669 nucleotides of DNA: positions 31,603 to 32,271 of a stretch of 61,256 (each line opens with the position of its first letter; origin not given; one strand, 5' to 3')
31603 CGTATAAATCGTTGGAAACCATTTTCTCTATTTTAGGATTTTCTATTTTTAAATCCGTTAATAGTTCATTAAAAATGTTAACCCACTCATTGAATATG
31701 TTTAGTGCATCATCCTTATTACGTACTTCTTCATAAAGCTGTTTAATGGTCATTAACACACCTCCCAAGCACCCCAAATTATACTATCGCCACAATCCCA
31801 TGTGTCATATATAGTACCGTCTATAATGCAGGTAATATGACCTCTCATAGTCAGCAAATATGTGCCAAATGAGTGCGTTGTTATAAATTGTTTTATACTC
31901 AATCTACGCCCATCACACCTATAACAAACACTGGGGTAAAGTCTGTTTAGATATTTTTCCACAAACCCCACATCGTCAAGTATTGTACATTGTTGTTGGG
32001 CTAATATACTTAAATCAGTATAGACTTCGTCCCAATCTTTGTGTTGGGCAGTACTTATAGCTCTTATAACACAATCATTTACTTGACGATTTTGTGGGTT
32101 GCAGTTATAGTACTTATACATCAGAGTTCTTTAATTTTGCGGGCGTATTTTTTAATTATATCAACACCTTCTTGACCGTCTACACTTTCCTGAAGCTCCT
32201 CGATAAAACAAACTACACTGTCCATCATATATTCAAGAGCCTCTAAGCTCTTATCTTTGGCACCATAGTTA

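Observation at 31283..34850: Terminator-bracketed cargo operon of eight compositionally extreme proteins with no recognisable phage function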

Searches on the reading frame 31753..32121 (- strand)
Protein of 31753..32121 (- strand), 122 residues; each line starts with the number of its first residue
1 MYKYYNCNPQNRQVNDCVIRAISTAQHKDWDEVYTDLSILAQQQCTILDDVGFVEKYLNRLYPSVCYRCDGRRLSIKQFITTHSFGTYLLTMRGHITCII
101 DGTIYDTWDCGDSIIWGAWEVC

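Call 3: search_protein_families(library=pfam, max_evalue=0.1, proteins=[window:31753-32121:-])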
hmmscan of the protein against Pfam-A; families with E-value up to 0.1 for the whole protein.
window:31753-32121:- (122 aa): 1 family
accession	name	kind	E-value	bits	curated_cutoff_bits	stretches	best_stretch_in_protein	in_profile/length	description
PF19121.6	DUF5805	-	0.042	14.6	28.5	1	8-37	8-37/67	Family of unknown function (DUF5805)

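Call 4: search_protein_families(library=phrogs, max_evalue=0.01, proteins=[window:31753-32121:-])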
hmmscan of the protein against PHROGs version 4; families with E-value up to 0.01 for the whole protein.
window:31753-32121:- (122 aa): 2 families
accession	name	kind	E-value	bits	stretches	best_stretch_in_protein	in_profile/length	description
phrog_3754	-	unknown function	4.8e-26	92.7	1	1-121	7-143/145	-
phrog_15863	-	unknown function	1.6e-07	32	1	2-112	3-111/312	-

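Call 15: search_protein_families(library=ncbifam, max_evalue=0.1, proteins=[window:31753-32121:-])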
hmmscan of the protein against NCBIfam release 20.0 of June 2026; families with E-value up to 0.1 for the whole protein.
window:31753-32121:- (122 aa): 0 families

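Call 37: search_dna_similar(query=window:31753-32121:-, collection=phages, mode=protein, max_rows=40, max_evalue=0.001)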
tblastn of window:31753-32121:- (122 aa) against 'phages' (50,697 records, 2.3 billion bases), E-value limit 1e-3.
Records with a match: 169; places in all: 171; records where one place covers at least 80% of the query: 169.
Best place of each record, by identity: <60% 169.
By first word of the organism name: Pseudomonas 118; Bacillus 23; Prevotella 15; Bacteriophage 7; Geobacillus 2; Dulem 2; bajarodcaudo 1; Butyrivibrio 1.
By host as written in the record: Pseudomonas aeruginosa 48; Pseudomonas aeruginosa PAO1 25; Prevotella sp. 15; - 10; Bacillus anthracis Sterne 10; Pseudomonas aeruginosa PAK 10; Bacillus anthracis 5; Bacillus cereus 4; and 27 more.
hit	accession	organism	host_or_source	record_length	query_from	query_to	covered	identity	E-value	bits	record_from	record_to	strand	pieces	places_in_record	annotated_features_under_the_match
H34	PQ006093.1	bajarodcaudo virus 2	Neotoma bryanti feces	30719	2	121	98%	42.5%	1e-30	119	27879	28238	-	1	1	hypothetical protein (x2)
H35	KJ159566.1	Geobacillus phage GBK2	Geobacillus kaustophilus ATCC 8005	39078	3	120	97%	35.5%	2e-18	85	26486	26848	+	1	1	hypothetical protein (x2)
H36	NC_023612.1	Geobacillus phage GBK2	Geobacillus kaustophilus ATCC 8005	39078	3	120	97%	35.5%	2e-18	85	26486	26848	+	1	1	hypothetical protein (x2)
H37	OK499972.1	Bacillus phage vB_BanS_Chewbecca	Bacillus anthracis Sterne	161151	3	120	97%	35.5%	3e-18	84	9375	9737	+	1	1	hypothetical protein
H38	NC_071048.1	Bacillus phage vB_BanS_Chewbecca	Bacillus anthracis Sterne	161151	3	120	97%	35.5%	3e-18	84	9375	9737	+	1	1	hypothetical protein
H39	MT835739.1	Bacteriophage sp.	human fecal samples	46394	2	120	98%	34.6%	6e-13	69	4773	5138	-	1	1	record has no annotation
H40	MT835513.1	Bacteriophage sp.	human fecal samples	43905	1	114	93%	35.8%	1e-16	80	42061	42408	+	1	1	record has no annotation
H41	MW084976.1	Bacillus phage Kirov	Bacillus cereus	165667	3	120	97%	34.4%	1e-13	71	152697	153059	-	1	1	putative peptidase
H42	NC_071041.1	Bacillus phage Kirov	Bacillus cereus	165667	3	120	97%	34.4%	1e-13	71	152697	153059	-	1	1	putative peptidase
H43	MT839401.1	Bacteriophage sp.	human fecal samples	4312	2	120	98%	33.8%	6e-13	69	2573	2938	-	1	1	record has no annotation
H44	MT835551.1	Bacteriophage sp.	human fecal samples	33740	2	120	98%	33.6%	4e-15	76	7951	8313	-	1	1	record has no annotation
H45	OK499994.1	Bacillus phage vB_BanS_Skywalker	Bacillus anthracis Sterne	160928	3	120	97%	33.9%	4e-17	81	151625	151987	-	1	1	hypothetical protein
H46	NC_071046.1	Bacillus phage vB_BanS_Skywalker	Bacillus anthracis Sterne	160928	3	120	97%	33.9%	4e-17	81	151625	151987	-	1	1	hypothetical protein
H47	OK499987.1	Bacillus phage vB_BanS_MrDarsey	Bacillus anthracis Sterne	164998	3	120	97%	33.9%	4e-17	81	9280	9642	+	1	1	hypothetical protein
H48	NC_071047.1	Bacillus phage vB_BanS_MrDarsey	Bacillus anthracis Sterne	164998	3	120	97%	33.9%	4e-17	81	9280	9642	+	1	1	hypothetical protein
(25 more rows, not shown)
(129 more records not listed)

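Call 40: search_solved_structures(query=A2, max_evalue=10, show_alignments=2)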
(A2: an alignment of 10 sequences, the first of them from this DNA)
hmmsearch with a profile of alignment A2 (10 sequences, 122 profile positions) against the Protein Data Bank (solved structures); distinct sequences matched with E-value up to 10: 2.
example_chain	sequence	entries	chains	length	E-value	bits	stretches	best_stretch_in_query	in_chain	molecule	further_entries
8qbx_F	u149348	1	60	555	1.2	12.7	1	42-120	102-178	Penton protein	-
6hcr_z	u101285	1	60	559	1.4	12.5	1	42-120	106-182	Penton protein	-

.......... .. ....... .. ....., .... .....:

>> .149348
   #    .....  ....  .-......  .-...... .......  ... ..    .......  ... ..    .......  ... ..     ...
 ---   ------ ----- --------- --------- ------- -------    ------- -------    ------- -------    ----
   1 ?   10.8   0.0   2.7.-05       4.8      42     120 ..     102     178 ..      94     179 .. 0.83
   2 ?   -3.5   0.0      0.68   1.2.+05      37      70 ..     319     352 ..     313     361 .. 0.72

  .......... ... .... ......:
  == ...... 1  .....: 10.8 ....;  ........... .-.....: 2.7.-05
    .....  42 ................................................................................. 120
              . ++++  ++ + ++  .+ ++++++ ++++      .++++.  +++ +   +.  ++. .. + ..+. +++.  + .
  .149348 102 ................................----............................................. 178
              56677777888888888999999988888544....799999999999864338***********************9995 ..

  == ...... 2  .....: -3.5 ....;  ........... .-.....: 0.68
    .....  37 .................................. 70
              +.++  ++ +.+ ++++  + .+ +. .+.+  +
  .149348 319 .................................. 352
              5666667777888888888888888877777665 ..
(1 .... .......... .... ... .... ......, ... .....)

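Call 41: search_protein_families(library=pfam, alignment_id=A2, max_evalue=1)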
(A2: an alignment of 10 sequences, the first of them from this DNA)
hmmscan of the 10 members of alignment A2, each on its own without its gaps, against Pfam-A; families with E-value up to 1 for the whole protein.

A. member 1, seq(122 aa): 3 families
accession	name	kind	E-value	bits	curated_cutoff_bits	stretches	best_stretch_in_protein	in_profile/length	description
PF19121.6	DUF5805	-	0.042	14.6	28.5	1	8-37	8-37/67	Family of unknown function (DUF5805)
PF24744.1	CARF-assoc_HTH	-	0.19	12.2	27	1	31-63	9-42/55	CARF-associated HTH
PF19605.4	DUF6110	-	0.32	11.6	26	1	4-38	29-62/85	Family of unknown function (DUF6110)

B. families by the number of members that match (of 10 scanned): 5 families
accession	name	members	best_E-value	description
PF13542.12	HTH_Tnp_ISL3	2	0.035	Helix-turn-helix domain of transposase family ISL3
PF19121.6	DUF5805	1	0.042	Family of unknown function (DUF5805)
PF18612.7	Bac_A_amyl_C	1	0.16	Bacterial Alpha amylase C-terminal domain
PF24744.1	CARF-assoc_HTH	1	0.19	CARF-associated HTH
PF19605.4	DUF6110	1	0.32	Family of unknown function (DUF6110)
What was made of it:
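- On Papain-like / NlpC-P60 cysteine hydrolase (g7): The Pfam and PDB profile searches found nothing (calls 40, 41).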

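Call 42: find_homologous_proteins(query=window:31753-32121:-)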
Query window:31753-32121:- (122 aa): 147 proteins with E <= 0.001 among 149 candidates; the best 120 are listed.
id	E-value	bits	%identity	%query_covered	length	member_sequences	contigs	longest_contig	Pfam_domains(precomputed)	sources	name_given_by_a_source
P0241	5.9e-77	274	96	99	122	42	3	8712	-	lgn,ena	-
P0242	4.1e-62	226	87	100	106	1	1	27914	-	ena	-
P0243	1.3e-53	199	67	99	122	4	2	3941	-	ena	-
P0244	3.4e-53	197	64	99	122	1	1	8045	-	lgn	-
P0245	3.5e-53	197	68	99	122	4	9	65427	-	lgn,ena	-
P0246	1.6e-45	172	58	99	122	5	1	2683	-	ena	-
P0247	2.8e-41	159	56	99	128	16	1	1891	-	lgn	-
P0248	3.3e-41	158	55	99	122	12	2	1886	-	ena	-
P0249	2.0e-40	156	56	99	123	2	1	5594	-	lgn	-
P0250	2.1e-38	149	54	99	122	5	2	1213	-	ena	-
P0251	3.2e-38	149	55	99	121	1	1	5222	-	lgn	-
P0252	3.4e-38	149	52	99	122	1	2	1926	-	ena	-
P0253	2.2e-34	136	52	99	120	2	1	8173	-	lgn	-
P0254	5.3e-34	135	50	99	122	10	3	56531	-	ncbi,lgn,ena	-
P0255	3.4e-33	133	52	98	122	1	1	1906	-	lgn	-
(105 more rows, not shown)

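Call 49: predict_structure(alignment_id=A3)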
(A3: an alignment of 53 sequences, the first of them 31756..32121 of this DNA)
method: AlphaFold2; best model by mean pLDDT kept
length: 122 residues; sequences in the alignment: 53
mean_pLDDT: 92.5   pTM: 0.86
mean pLDDT of the five models: 92.5, 91.8, 90.9, 89.3, 87.2
residues with pLDDT >= 90: 98; 70-90: 24; 50-70: 0; < 50: 0
segments of 3 or more residues with pLDDT < 50: none
pLDDT, mean of each block of 10 residues (from residue 1): 90 85 94 93 87 89 93 96 95 95 96 97 93
secondary structure, 60 per line:
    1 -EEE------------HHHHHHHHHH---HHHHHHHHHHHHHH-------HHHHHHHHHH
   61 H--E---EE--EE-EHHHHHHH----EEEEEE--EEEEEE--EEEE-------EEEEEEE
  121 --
elements in order: E2-4 H17-26 H30-43 H51-61 H76-82 E87-92 E95-100 E103-106 E114-120
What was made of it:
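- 31753..32121 (-): g7, 122 aa, a candidate thiol enzyme. AF2 pLDDT 92.5, with Cys17 at the start of a helix and His95 at the start of a strand (call 49).
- On Papain-like / NlpC-P60 cysteine hydrolase (g7): In the model a helix spans 17-26 and strands span 95-100 and 103-106 (call 49).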

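Call 51: fold_search(model_id=the predicted structure, library=pdb)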
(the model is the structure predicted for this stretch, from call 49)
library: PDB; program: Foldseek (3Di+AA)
matches with E <= 10: 216; with E <= 0.001: 0
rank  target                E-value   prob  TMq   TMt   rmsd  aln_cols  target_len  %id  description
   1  2c6u                  4.7e-01  0.03  0.13  0.13  12.8        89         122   16  Crystal structure of human CLEC-2 (CLEC1B) (released 2006-11-20)
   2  5w8t_A                9.6e-01  0.03  0.14  0.06  14.3       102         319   14  Crystal structure of MERS-CoV papain-like protease in complex with the C-terminal domain of human ISG15 (released 2017-09-27)
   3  6tl7_A                1.1e+00  0.06  0.19  0.18   8.5       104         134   13  CRYSTAL STRUCTURE OF LECTIN-LIKE OX-LDL RECEPTOR 1 (P212121) (released 2020-07-22)
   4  3wsr_A                1.2e+00  0.02  0.14  0.14  12.3        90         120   14  Crystal structure of CLEC-2 in complex with O-glycosylated podoplanin (released 2014-10-22)
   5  5j6g_G                1.2e+00  0.02  0.14  0.14  12.8       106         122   10  Recognition of the MHC class Ib molecule H2-Q10 by the natural killer cell receptor Ly49C (released 2016-07-13)
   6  7xmp                  1.3e+00  0.03  0.16  0.15   9.5        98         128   16  High resolution structure of lectin-like Ox-LDL receptor 1 in space group P 32 2 1 (released 2023-05-03)
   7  6tl9_A                1.3e+00  0.03  0.15  0.15   9.6       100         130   16  CRYSTAL STRUCTURE OF LECTIN-LIKE OX-LDL RECEPTOR 1 IN COMPLEX WITH BI-0115 (released 2020-07-22)
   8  5ko3                  1.3e+00  0.02  0.14  0.08  14.1       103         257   14  Structure of a Core Papain-like Protease of MERS Coronavirus with utility for structure-based drug design (released 2017-01-25)
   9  9bwf_B                1.5e+00  0.15  0.22  0.22   3.7        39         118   15  Crystal structure of cellulose oxidative enzyme without ligand (released 2024-12-04)
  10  3cck_B                1.5e+00  0.04  0.21  0.21   8.9       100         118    8  Human CD69 (released 2008-11-25)
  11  3c8j_A                1.5e+00  0.02  0.14  0.14  12.6       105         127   10  The crystal structure of natural killer cell receptor Ly49C (released 2008-04-15)
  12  6ii6_B                1.6e+00  0.05  0.26  0.12  10.1       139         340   10  Crystal structure of the Makes Caterpillars Floppy (MCF)-Like effector of Vibrio vulnificus MO6-24/O in complex with a (released 2019-08-07)
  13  6tl9_B                1.6e+00  0.02  0.16  0.15   9.6       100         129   16  CRYSTAL STRUCTURE OF LECTIN-LIKE OX-LDL RECEPTOR 1 IN COMPLEX WITH BI-0115 (released 2020-07-22)
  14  8ssi_A                1.7e+00  0.04  0.19  0.10   7.8        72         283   11  Structure of Burkholderia pseudomallei deubiquitinase TssM in complex with ubiquitin (released 2024-06-05)
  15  4j6l_B                1.7e+00  0.03  0.19  0.18   9.2       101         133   14  Crystal structure of calcium2+-free wild-type CD23 lectin domain (crystal form C) (released 2013-08-28)
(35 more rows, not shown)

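Call 52: search_dna_similar(query=window:31753-32121:-, collection=phages, mode=protein, max_rows=30, max_evalue=0.001, rows=spread)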
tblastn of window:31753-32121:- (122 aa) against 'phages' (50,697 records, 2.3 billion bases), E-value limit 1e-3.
Records with a match: 169; places in all: 171; records where one place covers at least 80% of the query: 169.
Best place of each record, by identity: <60% 169.
By first word of the organism name: Pseudomonas 118; Bacillus 23; Prevotella 15; Bacteriophage 7; Geobacillus 2; Dulem 2; bajarodcaudo 1; Butyrivibrio 1.
By host as written in the record: Pseudomonas aeruginosa 48; Pseudomonas aeruginosa PAO1 25; Prevotella sp. 15; - 10; Bacillus anthracis Sterne 10; Pseudomonas aeruginosa PAK 10; Bacillus anthracis 5; Bacillus cereus 4; and 27 more.
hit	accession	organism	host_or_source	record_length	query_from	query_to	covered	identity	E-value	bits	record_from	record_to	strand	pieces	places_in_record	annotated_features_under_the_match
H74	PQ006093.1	bajarodcaudo virus 2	Neotoma bryanti feces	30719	2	121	98%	42.5%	1e-30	119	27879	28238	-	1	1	hypothetical protein (x2)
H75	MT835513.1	Bacteriophage sp.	human fecal samples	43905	1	114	93%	35.8%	1e-16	80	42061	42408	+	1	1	record has no annotation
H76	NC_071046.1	Bacillus phage vB_BanS_Skywalker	Bacillus anthracis Sterne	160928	3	120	97%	33.9%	4e-17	81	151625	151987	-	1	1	hypothetical protein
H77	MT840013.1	Bacteriophage sp.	human fecal samples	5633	2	120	98%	32.3%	4e-12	67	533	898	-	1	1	record has no annotation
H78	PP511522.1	Dulem virus 35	Varecia variegata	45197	2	114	93%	32.2%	3e-11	64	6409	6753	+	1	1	hypothetical protein (x2)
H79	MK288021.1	Bacillus phage pW2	Bacillus cereus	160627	3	119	96%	29.2%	5e-12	67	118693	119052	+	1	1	hypothetical protein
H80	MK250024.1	Prevotella phage Lak-B5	Prevotella sp.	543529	3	111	89%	30.1%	7e-11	63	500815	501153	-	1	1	record has no annotation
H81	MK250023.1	Prevotella phage Lak-B4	Prevotella sp.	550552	3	111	89%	30.1%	7e-11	63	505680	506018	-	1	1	record has no annotation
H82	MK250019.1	Prevotella phage Lak-A2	Prevotella sp.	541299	3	111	89%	27.7%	2e-12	68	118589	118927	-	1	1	record has no annotation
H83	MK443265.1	Pseudomonas phage JHP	Pseudomonas aeruginosa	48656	3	121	98%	23.4%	4e-5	47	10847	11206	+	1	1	hypothetical protein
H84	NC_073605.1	Pseudomonas phage ITTPL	Pseudomonas aeruginosa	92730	3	121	98%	23.4%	4e-5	47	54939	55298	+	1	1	hypothetical protein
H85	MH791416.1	Pseudomonas phage PaSzW-1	Pseudomonas aeruginosa PAO1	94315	3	121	98%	23.4%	4e-5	47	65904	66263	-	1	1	similar to hypothetical protein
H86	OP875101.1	Pseudomonas phage SPA05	Pseudomonas aeruginosa PAO1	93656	3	121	98%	23.4%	1e-4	45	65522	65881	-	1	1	hypothetical protein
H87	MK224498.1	Pseudomonas phage Henu5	Pseudomonas aeruginosa ATCC9027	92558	3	121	98%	22.6%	7e-5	46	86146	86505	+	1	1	hypothetical protein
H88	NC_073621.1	Pseudomonas phage vB_Paer_Ps12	Pseudomonas aeruginosa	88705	3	121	98%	21.8%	2e-4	44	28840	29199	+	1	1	hypothetical protein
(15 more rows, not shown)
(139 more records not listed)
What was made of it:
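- g7 occurs widely on its own (calls 37, 52).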

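Call 55: search_protein_families(library=padloc, max_evalue=0.01, proteins=[window:31753-32121:-])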
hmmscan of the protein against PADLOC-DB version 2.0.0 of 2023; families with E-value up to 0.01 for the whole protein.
window:31753-32121:- (122 aa): 0 families

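Call 82: search_protein_representatives(alignment_id=A3)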
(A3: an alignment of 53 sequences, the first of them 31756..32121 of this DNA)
Query: 53 sequences, 125 profile positions. Proteins with E-value up to 0.001 (for the whole library): 6417; up to 1e-10: 2163; up to 1e-30: 102. The best 150 are listed.
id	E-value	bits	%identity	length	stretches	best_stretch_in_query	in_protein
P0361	1.3e-42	161.3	-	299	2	2-124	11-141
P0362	7.9e-40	152.3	-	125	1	1-124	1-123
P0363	2.3e-39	150.8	-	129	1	2-124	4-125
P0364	4.2e-39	150.0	-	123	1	1-124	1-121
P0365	1.2e-38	148.5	-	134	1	2-124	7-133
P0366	2.2e-38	147.6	-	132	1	2-124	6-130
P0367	2.3e-38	147.6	-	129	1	2-124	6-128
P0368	6.9e-38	146.0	-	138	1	2-124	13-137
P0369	1.5e-37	144.9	-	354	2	2-124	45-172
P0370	1.9e-37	144.6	-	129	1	1-124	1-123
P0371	1.9e-37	144.6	-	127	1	1-124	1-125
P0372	1.7e-36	141.6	-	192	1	2-124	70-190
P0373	2.8e-36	140.8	-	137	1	2-124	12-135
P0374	3.2e-36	140.7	-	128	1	2-124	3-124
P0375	6.6e-36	139.6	-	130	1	1-123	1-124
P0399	1.6e-33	131.9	-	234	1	2-124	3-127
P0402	2.2e-33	131.5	-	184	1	1-124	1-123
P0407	3.0e-33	131.1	-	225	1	2-124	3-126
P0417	1.1e-32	129.2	-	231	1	2-124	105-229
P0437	5.1e-32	127.1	-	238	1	2-124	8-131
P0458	6.0e-31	123.6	-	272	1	1-123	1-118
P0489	1.2e-29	119.4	-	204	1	2-122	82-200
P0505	4.9e-29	117.4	-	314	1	1-124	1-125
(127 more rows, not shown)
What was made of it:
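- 31753..32121 (-): 6,417 representatives (call 82).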

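Call 83: search_protein_families(library=pfam, max_evalue=0.01, proteins=[P0399, P0407, P0437, P0458, P0505, P0417, P0489, P0402, P0369, P0372])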
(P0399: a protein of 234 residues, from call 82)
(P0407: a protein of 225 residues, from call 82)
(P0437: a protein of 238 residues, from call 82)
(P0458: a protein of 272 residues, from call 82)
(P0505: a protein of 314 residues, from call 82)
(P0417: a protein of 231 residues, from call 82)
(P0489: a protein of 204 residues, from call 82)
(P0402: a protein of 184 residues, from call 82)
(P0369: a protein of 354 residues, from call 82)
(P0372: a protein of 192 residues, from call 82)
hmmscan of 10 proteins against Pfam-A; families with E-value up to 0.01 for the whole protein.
P0399 (234 aa): 0 families

P0407 (225 aa): 0 families

P0437 (238 aa): 0 families

P0458 (272 aa): 0 families

P0505 (314 aa): 0 families

P0417 (231 aa): 2 families
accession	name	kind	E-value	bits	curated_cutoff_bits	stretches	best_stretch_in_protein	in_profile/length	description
PF08460.16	SH3_5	-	0.00023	21.7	22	1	151-181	34-64/68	Bacterial SH3 domain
PF11878.13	DOCK_C-D_N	-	0.00065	20.6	23.5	1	89-165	32-107/113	Dedicator of cytokinesis C/D, N terminal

P0489 (204 aa): 0 families

P0402 (184 aa): 0 families

P0369 (354 aa): 0 families

P0372 (192 aa): 0 families
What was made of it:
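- Tried and rejected: Pfam scans of longer g7 relatives, looking for informative domain fusions, found none (call 83).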
